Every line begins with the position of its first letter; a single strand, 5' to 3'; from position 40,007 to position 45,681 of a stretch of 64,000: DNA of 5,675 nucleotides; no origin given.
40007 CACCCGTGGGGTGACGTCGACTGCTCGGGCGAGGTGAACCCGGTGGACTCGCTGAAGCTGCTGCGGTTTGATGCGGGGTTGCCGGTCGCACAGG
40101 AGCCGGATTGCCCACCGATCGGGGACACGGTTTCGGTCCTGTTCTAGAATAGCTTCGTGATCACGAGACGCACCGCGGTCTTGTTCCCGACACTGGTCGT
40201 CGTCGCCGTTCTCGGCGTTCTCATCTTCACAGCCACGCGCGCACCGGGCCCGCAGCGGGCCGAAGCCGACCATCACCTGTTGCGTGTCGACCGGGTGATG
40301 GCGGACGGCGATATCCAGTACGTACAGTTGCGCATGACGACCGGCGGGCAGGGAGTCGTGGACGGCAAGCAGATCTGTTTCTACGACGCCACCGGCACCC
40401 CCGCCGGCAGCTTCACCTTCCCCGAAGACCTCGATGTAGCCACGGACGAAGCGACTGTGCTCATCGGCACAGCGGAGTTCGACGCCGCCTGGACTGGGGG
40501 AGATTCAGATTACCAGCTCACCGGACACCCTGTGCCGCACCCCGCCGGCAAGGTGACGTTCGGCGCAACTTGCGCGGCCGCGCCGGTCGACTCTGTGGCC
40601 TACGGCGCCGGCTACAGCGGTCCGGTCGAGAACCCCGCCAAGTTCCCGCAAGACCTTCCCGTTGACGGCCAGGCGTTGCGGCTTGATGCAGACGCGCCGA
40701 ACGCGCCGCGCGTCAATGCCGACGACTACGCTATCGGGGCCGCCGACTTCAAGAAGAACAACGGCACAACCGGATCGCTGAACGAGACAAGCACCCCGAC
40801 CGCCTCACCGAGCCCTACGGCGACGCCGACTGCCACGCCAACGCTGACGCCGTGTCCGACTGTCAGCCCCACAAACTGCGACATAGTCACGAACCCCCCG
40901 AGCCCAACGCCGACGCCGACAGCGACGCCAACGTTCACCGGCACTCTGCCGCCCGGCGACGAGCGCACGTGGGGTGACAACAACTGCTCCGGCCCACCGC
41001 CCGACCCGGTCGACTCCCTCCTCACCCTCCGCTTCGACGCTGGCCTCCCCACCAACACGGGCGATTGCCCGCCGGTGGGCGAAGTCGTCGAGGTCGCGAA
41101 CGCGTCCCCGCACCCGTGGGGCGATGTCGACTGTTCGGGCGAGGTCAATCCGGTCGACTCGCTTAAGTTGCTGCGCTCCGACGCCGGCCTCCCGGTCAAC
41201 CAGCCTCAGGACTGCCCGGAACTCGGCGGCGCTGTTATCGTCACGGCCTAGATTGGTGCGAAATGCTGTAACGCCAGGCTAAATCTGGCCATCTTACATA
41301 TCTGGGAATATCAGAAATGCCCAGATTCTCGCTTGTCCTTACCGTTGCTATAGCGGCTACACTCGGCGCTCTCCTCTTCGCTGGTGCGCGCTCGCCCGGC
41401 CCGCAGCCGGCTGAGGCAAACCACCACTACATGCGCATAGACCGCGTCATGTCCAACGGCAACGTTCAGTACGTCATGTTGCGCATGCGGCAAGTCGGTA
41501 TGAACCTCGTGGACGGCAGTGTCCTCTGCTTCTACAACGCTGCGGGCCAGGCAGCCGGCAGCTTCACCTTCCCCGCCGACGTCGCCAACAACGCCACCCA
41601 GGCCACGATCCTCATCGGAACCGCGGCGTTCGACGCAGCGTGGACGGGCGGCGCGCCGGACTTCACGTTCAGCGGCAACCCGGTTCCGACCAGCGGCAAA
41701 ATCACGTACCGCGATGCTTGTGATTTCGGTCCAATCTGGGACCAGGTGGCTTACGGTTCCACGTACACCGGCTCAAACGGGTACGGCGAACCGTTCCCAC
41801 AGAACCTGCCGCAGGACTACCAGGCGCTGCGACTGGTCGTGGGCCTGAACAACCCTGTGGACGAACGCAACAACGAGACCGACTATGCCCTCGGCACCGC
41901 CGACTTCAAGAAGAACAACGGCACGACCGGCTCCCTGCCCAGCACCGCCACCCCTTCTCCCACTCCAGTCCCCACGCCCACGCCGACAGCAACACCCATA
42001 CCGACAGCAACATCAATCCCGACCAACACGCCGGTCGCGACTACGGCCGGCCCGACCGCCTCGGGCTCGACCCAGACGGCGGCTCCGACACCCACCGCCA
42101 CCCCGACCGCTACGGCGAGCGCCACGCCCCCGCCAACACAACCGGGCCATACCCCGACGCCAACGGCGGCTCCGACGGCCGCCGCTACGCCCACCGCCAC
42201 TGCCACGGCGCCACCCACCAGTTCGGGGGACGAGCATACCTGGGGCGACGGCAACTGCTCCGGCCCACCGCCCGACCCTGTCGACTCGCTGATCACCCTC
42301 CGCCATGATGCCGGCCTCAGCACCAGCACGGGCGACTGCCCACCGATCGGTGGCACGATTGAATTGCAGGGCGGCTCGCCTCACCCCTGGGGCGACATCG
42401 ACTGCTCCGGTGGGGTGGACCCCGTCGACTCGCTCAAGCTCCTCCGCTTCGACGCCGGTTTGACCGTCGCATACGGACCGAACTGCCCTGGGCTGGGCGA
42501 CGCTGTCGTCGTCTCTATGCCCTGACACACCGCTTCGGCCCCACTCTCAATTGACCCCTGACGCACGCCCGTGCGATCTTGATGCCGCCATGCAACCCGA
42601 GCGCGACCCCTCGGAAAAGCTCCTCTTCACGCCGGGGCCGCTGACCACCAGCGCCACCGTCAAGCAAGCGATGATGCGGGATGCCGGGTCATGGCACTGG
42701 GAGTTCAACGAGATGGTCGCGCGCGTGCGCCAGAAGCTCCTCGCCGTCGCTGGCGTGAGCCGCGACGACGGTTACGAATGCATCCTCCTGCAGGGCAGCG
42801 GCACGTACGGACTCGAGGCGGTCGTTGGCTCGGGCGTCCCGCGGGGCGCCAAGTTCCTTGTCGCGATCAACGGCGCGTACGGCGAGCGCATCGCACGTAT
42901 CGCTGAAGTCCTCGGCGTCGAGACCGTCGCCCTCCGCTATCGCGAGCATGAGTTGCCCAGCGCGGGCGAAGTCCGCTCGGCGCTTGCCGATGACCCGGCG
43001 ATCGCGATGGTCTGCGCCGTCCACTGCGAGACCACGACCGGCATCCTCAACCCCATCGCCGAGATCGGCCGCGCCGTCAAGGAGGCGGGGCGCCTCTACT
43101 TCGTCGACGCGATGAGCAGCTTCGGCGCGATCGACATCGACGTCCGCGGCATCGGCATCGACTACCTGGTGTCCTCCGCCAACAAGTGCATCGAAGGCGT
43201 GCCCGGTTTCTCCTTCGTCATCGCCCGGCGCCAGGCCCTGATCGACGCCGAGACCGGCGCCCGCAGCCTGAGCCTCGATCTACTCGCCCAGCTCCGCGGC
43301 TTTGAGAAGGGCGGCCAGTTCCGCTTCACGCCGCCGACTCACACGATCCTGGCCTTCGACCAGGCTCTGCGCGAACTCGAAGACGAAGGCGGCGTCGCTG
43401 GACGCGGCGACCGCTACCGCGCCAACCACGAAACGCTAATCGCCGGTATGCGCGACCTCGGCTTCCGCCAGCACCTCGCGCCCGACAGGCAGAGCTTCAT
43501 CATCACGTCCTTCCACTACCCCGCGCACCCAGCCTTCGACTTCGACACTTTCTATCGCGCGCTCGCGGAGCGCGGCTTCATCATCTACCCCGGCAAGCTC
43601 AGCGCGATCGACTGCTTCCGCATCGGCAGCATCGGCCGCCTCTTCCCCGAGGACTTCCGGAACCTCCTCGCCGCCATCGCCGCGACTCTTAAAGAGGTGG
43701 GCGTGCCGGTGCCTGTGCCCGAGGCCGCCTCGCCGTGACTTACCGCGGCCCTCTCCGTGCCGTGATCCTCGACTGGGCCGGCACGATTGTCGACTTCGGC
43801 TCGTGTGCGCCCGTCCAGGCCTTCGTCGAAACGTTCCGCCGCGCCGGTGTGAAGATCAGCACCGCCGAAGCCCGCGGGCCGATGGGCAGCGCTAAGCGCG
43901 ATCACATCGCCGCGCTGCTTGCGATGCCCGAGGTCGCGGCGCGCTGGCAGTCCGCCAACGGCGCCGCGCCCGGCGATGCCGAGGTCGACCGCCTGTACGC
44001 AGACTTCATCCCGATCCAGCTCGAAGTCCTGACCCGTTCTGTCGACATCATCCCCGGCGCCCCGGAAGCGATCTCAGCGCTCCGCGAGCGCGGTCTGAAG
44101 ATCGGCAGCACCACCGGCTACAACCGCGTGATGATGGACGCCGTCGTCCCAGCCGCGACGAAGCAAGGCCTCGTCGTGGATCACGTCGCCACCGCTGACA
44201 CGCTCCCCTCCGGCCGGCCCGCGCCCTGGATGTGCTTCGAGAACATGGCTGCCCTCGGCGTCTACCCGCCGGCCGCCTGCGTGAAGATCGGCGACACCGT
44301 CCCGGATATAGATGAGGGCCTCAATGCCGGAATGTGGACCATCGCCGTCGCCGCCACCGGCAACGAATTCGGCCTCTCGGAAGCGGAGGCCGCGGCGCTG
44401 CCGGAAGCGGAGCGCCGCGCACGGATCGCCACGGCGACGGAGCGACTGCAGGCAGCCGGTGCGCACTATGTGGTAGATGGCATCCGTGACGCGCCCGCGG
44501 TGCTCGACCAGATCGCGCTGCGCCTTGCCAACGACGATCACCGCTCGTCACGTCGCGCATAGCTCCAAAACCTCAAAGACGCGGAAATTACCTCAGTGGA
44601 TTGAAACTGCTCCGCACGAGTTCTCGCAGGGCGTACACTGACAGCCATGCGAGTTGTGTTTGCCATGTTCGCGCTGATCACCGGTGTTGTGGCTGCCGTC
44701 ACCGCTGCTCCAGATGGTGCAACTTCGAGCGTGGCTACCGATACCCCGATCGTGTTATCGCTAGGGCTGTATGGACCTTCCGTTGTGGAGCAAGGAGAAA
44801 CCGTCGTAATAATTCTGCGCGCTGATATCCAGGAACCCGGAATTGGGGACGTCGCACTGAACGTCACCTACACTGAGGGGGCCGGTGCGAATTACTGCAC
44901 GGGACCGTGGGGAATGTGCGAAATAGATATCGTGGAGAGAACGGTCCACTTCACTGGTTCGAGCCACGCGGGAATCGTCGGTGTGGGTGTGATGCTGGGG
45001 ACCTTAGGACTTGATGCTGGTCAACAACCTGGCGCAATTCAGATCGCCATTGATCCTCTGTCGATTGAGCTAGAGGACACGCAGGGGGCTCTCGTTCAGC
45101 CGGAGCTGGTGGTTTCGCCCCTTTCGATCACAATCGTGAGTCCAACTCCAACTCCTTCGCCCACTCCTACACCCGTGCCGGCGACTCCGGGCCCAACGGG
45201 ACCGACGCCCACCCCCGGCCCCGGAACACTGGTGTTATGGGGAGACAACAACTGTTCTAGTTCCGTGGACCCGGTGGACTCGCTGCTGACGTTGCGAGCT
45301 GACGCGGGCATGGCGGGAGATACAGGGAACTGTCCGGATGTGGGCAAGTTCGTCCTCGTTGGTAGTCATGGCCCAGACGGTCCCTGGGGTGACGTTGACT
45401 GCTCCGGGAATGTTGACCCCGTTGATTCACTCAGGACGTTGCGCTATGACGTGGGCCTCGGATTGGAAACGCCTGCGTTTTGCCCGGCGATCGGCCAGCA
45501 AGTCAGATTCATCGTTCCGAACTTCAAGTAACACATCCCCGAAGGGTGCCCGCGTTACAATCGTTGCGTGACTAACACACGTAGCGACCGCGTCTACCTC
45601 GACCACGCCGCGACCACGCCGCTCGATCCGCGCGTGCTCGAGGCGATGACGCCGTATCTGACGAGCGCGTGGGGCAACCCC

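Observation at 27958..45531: Head-to-tail array of ten secreted modular proteins sharing one Cys-containing dockerin-like double-repeat module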

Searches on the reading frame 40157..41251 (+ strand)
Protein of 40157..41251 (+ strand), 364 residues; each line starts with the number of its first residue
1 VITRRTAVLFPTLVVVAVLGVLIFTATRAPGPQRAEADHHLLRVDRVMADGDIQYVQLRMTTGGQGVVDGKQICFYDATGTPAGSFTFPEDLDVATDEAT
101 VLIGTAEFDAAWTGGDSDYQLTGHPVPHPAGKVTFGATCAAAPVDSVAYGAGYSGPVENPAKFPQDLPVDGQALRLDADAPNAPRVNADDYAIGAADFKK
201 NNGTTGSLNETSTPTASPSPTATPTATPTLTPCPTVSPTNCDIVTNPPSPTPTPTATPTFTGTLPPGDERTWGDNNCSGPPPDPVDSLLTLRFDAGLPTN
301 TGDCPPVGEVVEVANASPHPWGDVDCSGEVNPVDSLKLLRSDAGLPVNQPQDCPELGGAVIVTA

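Call 3: search_protein_families(library=pfam, proteins=[window:40157-41251:+], max_evalue=1)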
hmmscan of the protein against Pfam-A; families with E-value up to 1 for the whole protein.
window:40157-41251:+ (364 aa): 1 family
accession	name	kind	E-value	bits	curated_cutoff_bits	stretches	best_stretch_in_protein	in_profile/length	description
PF20497.3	SWI-SNF_Ssr4_C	-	0.49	10.2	22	1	152-257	204-299/456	SWI/SNF and RSC complexes subunit Ssr4 C-terminal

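Call 4: search_protein_families(library=ncbifam, proteins=[window:40157-41251:+], max_evalue=1)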
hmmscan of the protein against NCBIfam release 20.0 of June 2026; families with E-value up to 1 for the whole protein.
window:40157-41251:+ (364 aa): 0 families

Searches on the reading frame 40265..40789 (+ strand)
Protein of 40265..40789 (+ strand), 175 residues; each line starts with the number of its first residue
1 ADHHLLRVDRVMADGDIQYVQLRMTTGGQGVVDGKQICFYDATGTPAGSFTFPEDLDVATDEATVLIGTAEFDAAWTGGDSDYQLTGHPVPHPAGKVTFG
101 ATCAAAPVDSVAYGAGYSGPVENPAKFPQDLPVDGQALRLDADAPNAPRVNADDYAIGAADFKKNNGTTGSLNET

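Call 63: search_solved_structures(query=A5, max_evalue=10, show_alignments=1)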
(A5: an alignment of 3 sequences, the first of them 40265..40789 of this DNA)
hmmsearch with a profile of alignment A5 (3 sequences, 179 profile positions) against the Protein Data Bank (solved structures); distinct sequences matched with E-value up to 10: 4.
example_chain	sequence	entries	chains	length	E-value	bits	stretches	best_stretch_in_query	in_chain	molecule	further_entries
8j72_A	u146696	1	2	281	0.12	15.2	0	34-69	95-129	E3 ubiquitin-protein ligase TRIM71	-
7qrx_A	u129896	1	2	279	0.21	14.5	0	34-69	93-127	E3 ubiquitin-protein ligase TRIM71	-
9jur_A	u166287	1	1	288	0.23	14.3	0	34-69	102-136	E3 ubiquitin-protein ligase TRIM71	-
2cf2_C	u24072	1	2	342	1.4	11.8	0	81-102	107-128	FATTY ACID SYNTHASE, DH DOMAIN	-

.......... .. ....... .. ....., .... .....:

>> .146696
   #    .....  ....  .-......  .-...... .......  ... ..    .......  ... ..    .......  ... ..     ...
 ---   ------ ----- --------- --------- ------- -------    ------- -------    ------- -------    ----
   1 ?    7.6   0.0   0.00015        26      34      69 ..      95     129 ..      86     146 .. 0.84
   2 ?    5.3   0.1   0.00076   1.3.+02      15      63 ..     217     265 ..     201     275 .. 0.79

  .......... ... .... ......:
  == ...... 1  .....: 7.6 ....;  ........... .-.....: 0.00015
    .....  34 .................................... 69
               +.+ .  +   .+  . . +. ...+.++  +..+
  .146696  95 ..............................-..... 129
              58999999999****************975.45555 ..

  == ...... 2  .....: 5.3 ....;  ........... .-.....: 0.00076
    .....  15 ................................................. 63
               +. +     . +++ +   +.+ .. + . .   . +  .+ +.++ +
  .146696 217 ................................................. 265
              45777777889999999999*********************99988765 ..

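Call 65: search_protein_families(library=pfam, proteins=[window:40265-40789:+], max_evalue=10)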
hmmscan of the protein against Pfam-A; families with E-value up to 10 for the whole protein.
window:40265-40789:+ (175 aa): 0 families

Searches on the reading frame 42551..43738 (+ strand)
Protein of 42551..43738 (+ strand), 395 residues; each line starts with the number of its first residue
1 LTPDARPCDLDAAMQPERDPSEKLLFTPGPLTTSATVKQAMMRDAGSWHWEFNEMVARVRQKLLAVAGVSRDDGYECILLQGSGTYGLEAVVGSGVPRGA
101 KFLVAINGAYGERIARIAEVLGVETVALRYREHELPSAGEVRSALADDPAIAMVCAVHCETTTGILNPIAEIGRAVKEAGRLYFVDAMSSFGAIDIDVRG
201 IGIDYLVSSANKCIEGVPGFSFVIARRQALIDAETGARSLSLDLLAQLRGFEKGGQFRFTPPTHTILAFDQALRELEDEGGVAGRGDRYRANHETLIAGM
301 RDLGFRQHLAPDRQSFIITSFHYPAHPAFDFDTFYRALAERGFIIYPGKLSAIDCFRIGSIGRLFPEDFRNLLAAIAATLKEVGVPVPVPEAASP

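Call 59: search_protein_families(library=pfam, proteins=[window:42551-43738:+], max_evalue=0.00001)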
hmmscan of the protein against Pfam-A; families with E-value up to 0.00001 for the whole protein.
window:42551-43738:+ (395 aa): 1 family
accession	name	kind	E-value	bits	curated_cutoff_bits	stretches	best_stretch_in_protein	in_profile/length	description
PF00266.25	Aminotran_5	-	2e-23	83.4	21.5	1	40-345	29-335/371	Aminotransferase class-V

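Call 61: search_protein_families(library=ncbifam, proteins=[window:42551-43738:+], max_evalue=0.001)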
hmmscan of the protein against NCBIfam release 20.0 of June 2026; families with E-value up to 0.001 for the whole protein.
window:42551-43738:+ (395 aa): 18 families
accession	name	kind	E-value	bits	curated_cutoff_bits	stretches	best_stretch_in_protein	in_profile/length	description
NF010006.0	PRK13479.1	equivalog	4.6e-150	499.8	296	1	21-385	4-366/369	2-aminoethylphosphonate--pyruvate transaminase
TIGR02326.1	transamin_PhnW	equivalog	5e-144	479.9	400.8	1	22-381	3-361/363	2-aminoethylphosphonate--pyruvate transaminase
TIGR03301.1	PhnW-AepZ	equivalog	1.4e-136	455.6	360.8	1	24-378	1-353/355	2-aminoethylphosphonate aminotransferase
NF046070.1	PyrdoxPyrvTramin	equivalog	6.2e-35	120.7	600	1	23-364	6-347/369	pyridoxamine--pyruvate transaminase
NF045640.1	AspGlyoxATaseBhcA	equivalog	3.2e-22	79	650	1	25-388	7-372/395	L-aspartate--glyoxylate aminotransferase BhcA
TIGR03403.1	nifS_epsilon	equivalog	8.7e-13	47.8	587.7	1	115-213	107-203/382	NifS family cysteine desulfurase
TIGR03402.1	FeS_nifS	equivalog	6.9e-11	41.5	530.75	1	125-213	113-199/379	cysteine desulfurase NifS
TIGR01977.1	am_tr_V_EF2568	hypoth_equivalog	1.9e-09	37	377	1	115-247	104-238/376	cysteine desulfurase family protein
NF010611.0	PRK14012.1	equivalog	3.7e-09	36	548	1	119-229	117-224/406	IscS subfamily cysteine desulfurase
TIGR02006.1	IscS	equivalog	4.4e-09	35.8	643.2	1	115-229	109-220/402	IscS subfamily cysteine desulfurase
TIGR01364.1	serC_1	equivalog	6e-08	32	443.6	1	51-323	42-301/358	phosphoserine transaminase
NF002806.0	PRK02948.1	subfamily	1.3e-07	30.9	304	1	150-213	138-201/381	IscS subfamily cysteine desulfurase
TIGR01979.1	sufS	subfamily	2.2e-07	30.1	475.1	1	151-230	160-238/403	SufS family cysteine desulfurase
TIGR04343.1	egtE_PLP_lyase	equivalog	2.4e-07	29.9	400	1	82-226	78-216/370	ergothioneine biosynthesis PLP-dependent enzyme EgtE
NF003764.0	PRK05355.1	equivalog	2.9e-07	29.8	253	1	51-323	45-299/357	3-phosphoserine/phosphohydroxythreonine transaminase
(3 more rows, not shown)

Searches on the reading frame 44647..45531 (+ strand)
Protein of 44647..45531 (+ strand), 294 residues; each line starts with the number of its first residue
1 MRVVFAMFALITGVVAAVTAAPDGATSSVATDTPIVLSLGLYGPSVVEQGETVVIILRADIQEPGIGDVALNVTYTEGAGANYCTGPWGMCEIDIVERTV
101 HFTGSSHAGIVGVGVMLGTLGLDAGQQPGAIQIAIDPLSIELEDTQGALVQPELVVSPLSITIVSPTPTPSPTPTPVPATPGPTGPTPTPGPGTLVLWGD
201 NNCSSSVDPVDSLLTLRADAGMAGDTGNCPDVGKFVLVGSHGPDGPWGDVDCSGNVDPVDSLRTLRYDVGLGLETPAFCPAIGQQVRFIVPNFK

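Call 3: search_protein_families(library=pfam, proteins=[window:44647-45531:+], max_evalue=1)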
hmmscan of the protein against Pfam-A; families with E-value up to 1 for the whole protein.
window:44647-45531:+ (294 aa): 0 families

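Call 4: search_protein_families(library=ncbifam, proteins=[window:44647-45531:+], max_evalue=1)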
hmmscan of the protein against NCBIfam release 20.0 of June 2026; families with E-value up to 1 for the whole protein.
window:44647-45531:+ (294 aa): 2 families
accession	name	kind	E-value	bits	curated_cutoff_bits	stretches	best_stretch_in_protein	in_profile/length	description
NF052345.1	S_layer_anammox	exception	0.027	11.8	1400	1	164-228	1282-1345/1596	Kustd1514 family S-layer glycoprotein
NF033186.1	internalin_K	exception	0.95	7.8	1100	0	163-192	505-536/604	class 1 internalin InlK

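Call 49: find_encoding_contigs(protein=window:44647-45531:+, flank=2000, max_places=4)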
Protein window:44647-45531:+ (294 aa): no gene with exactly this product is on record in the collection.
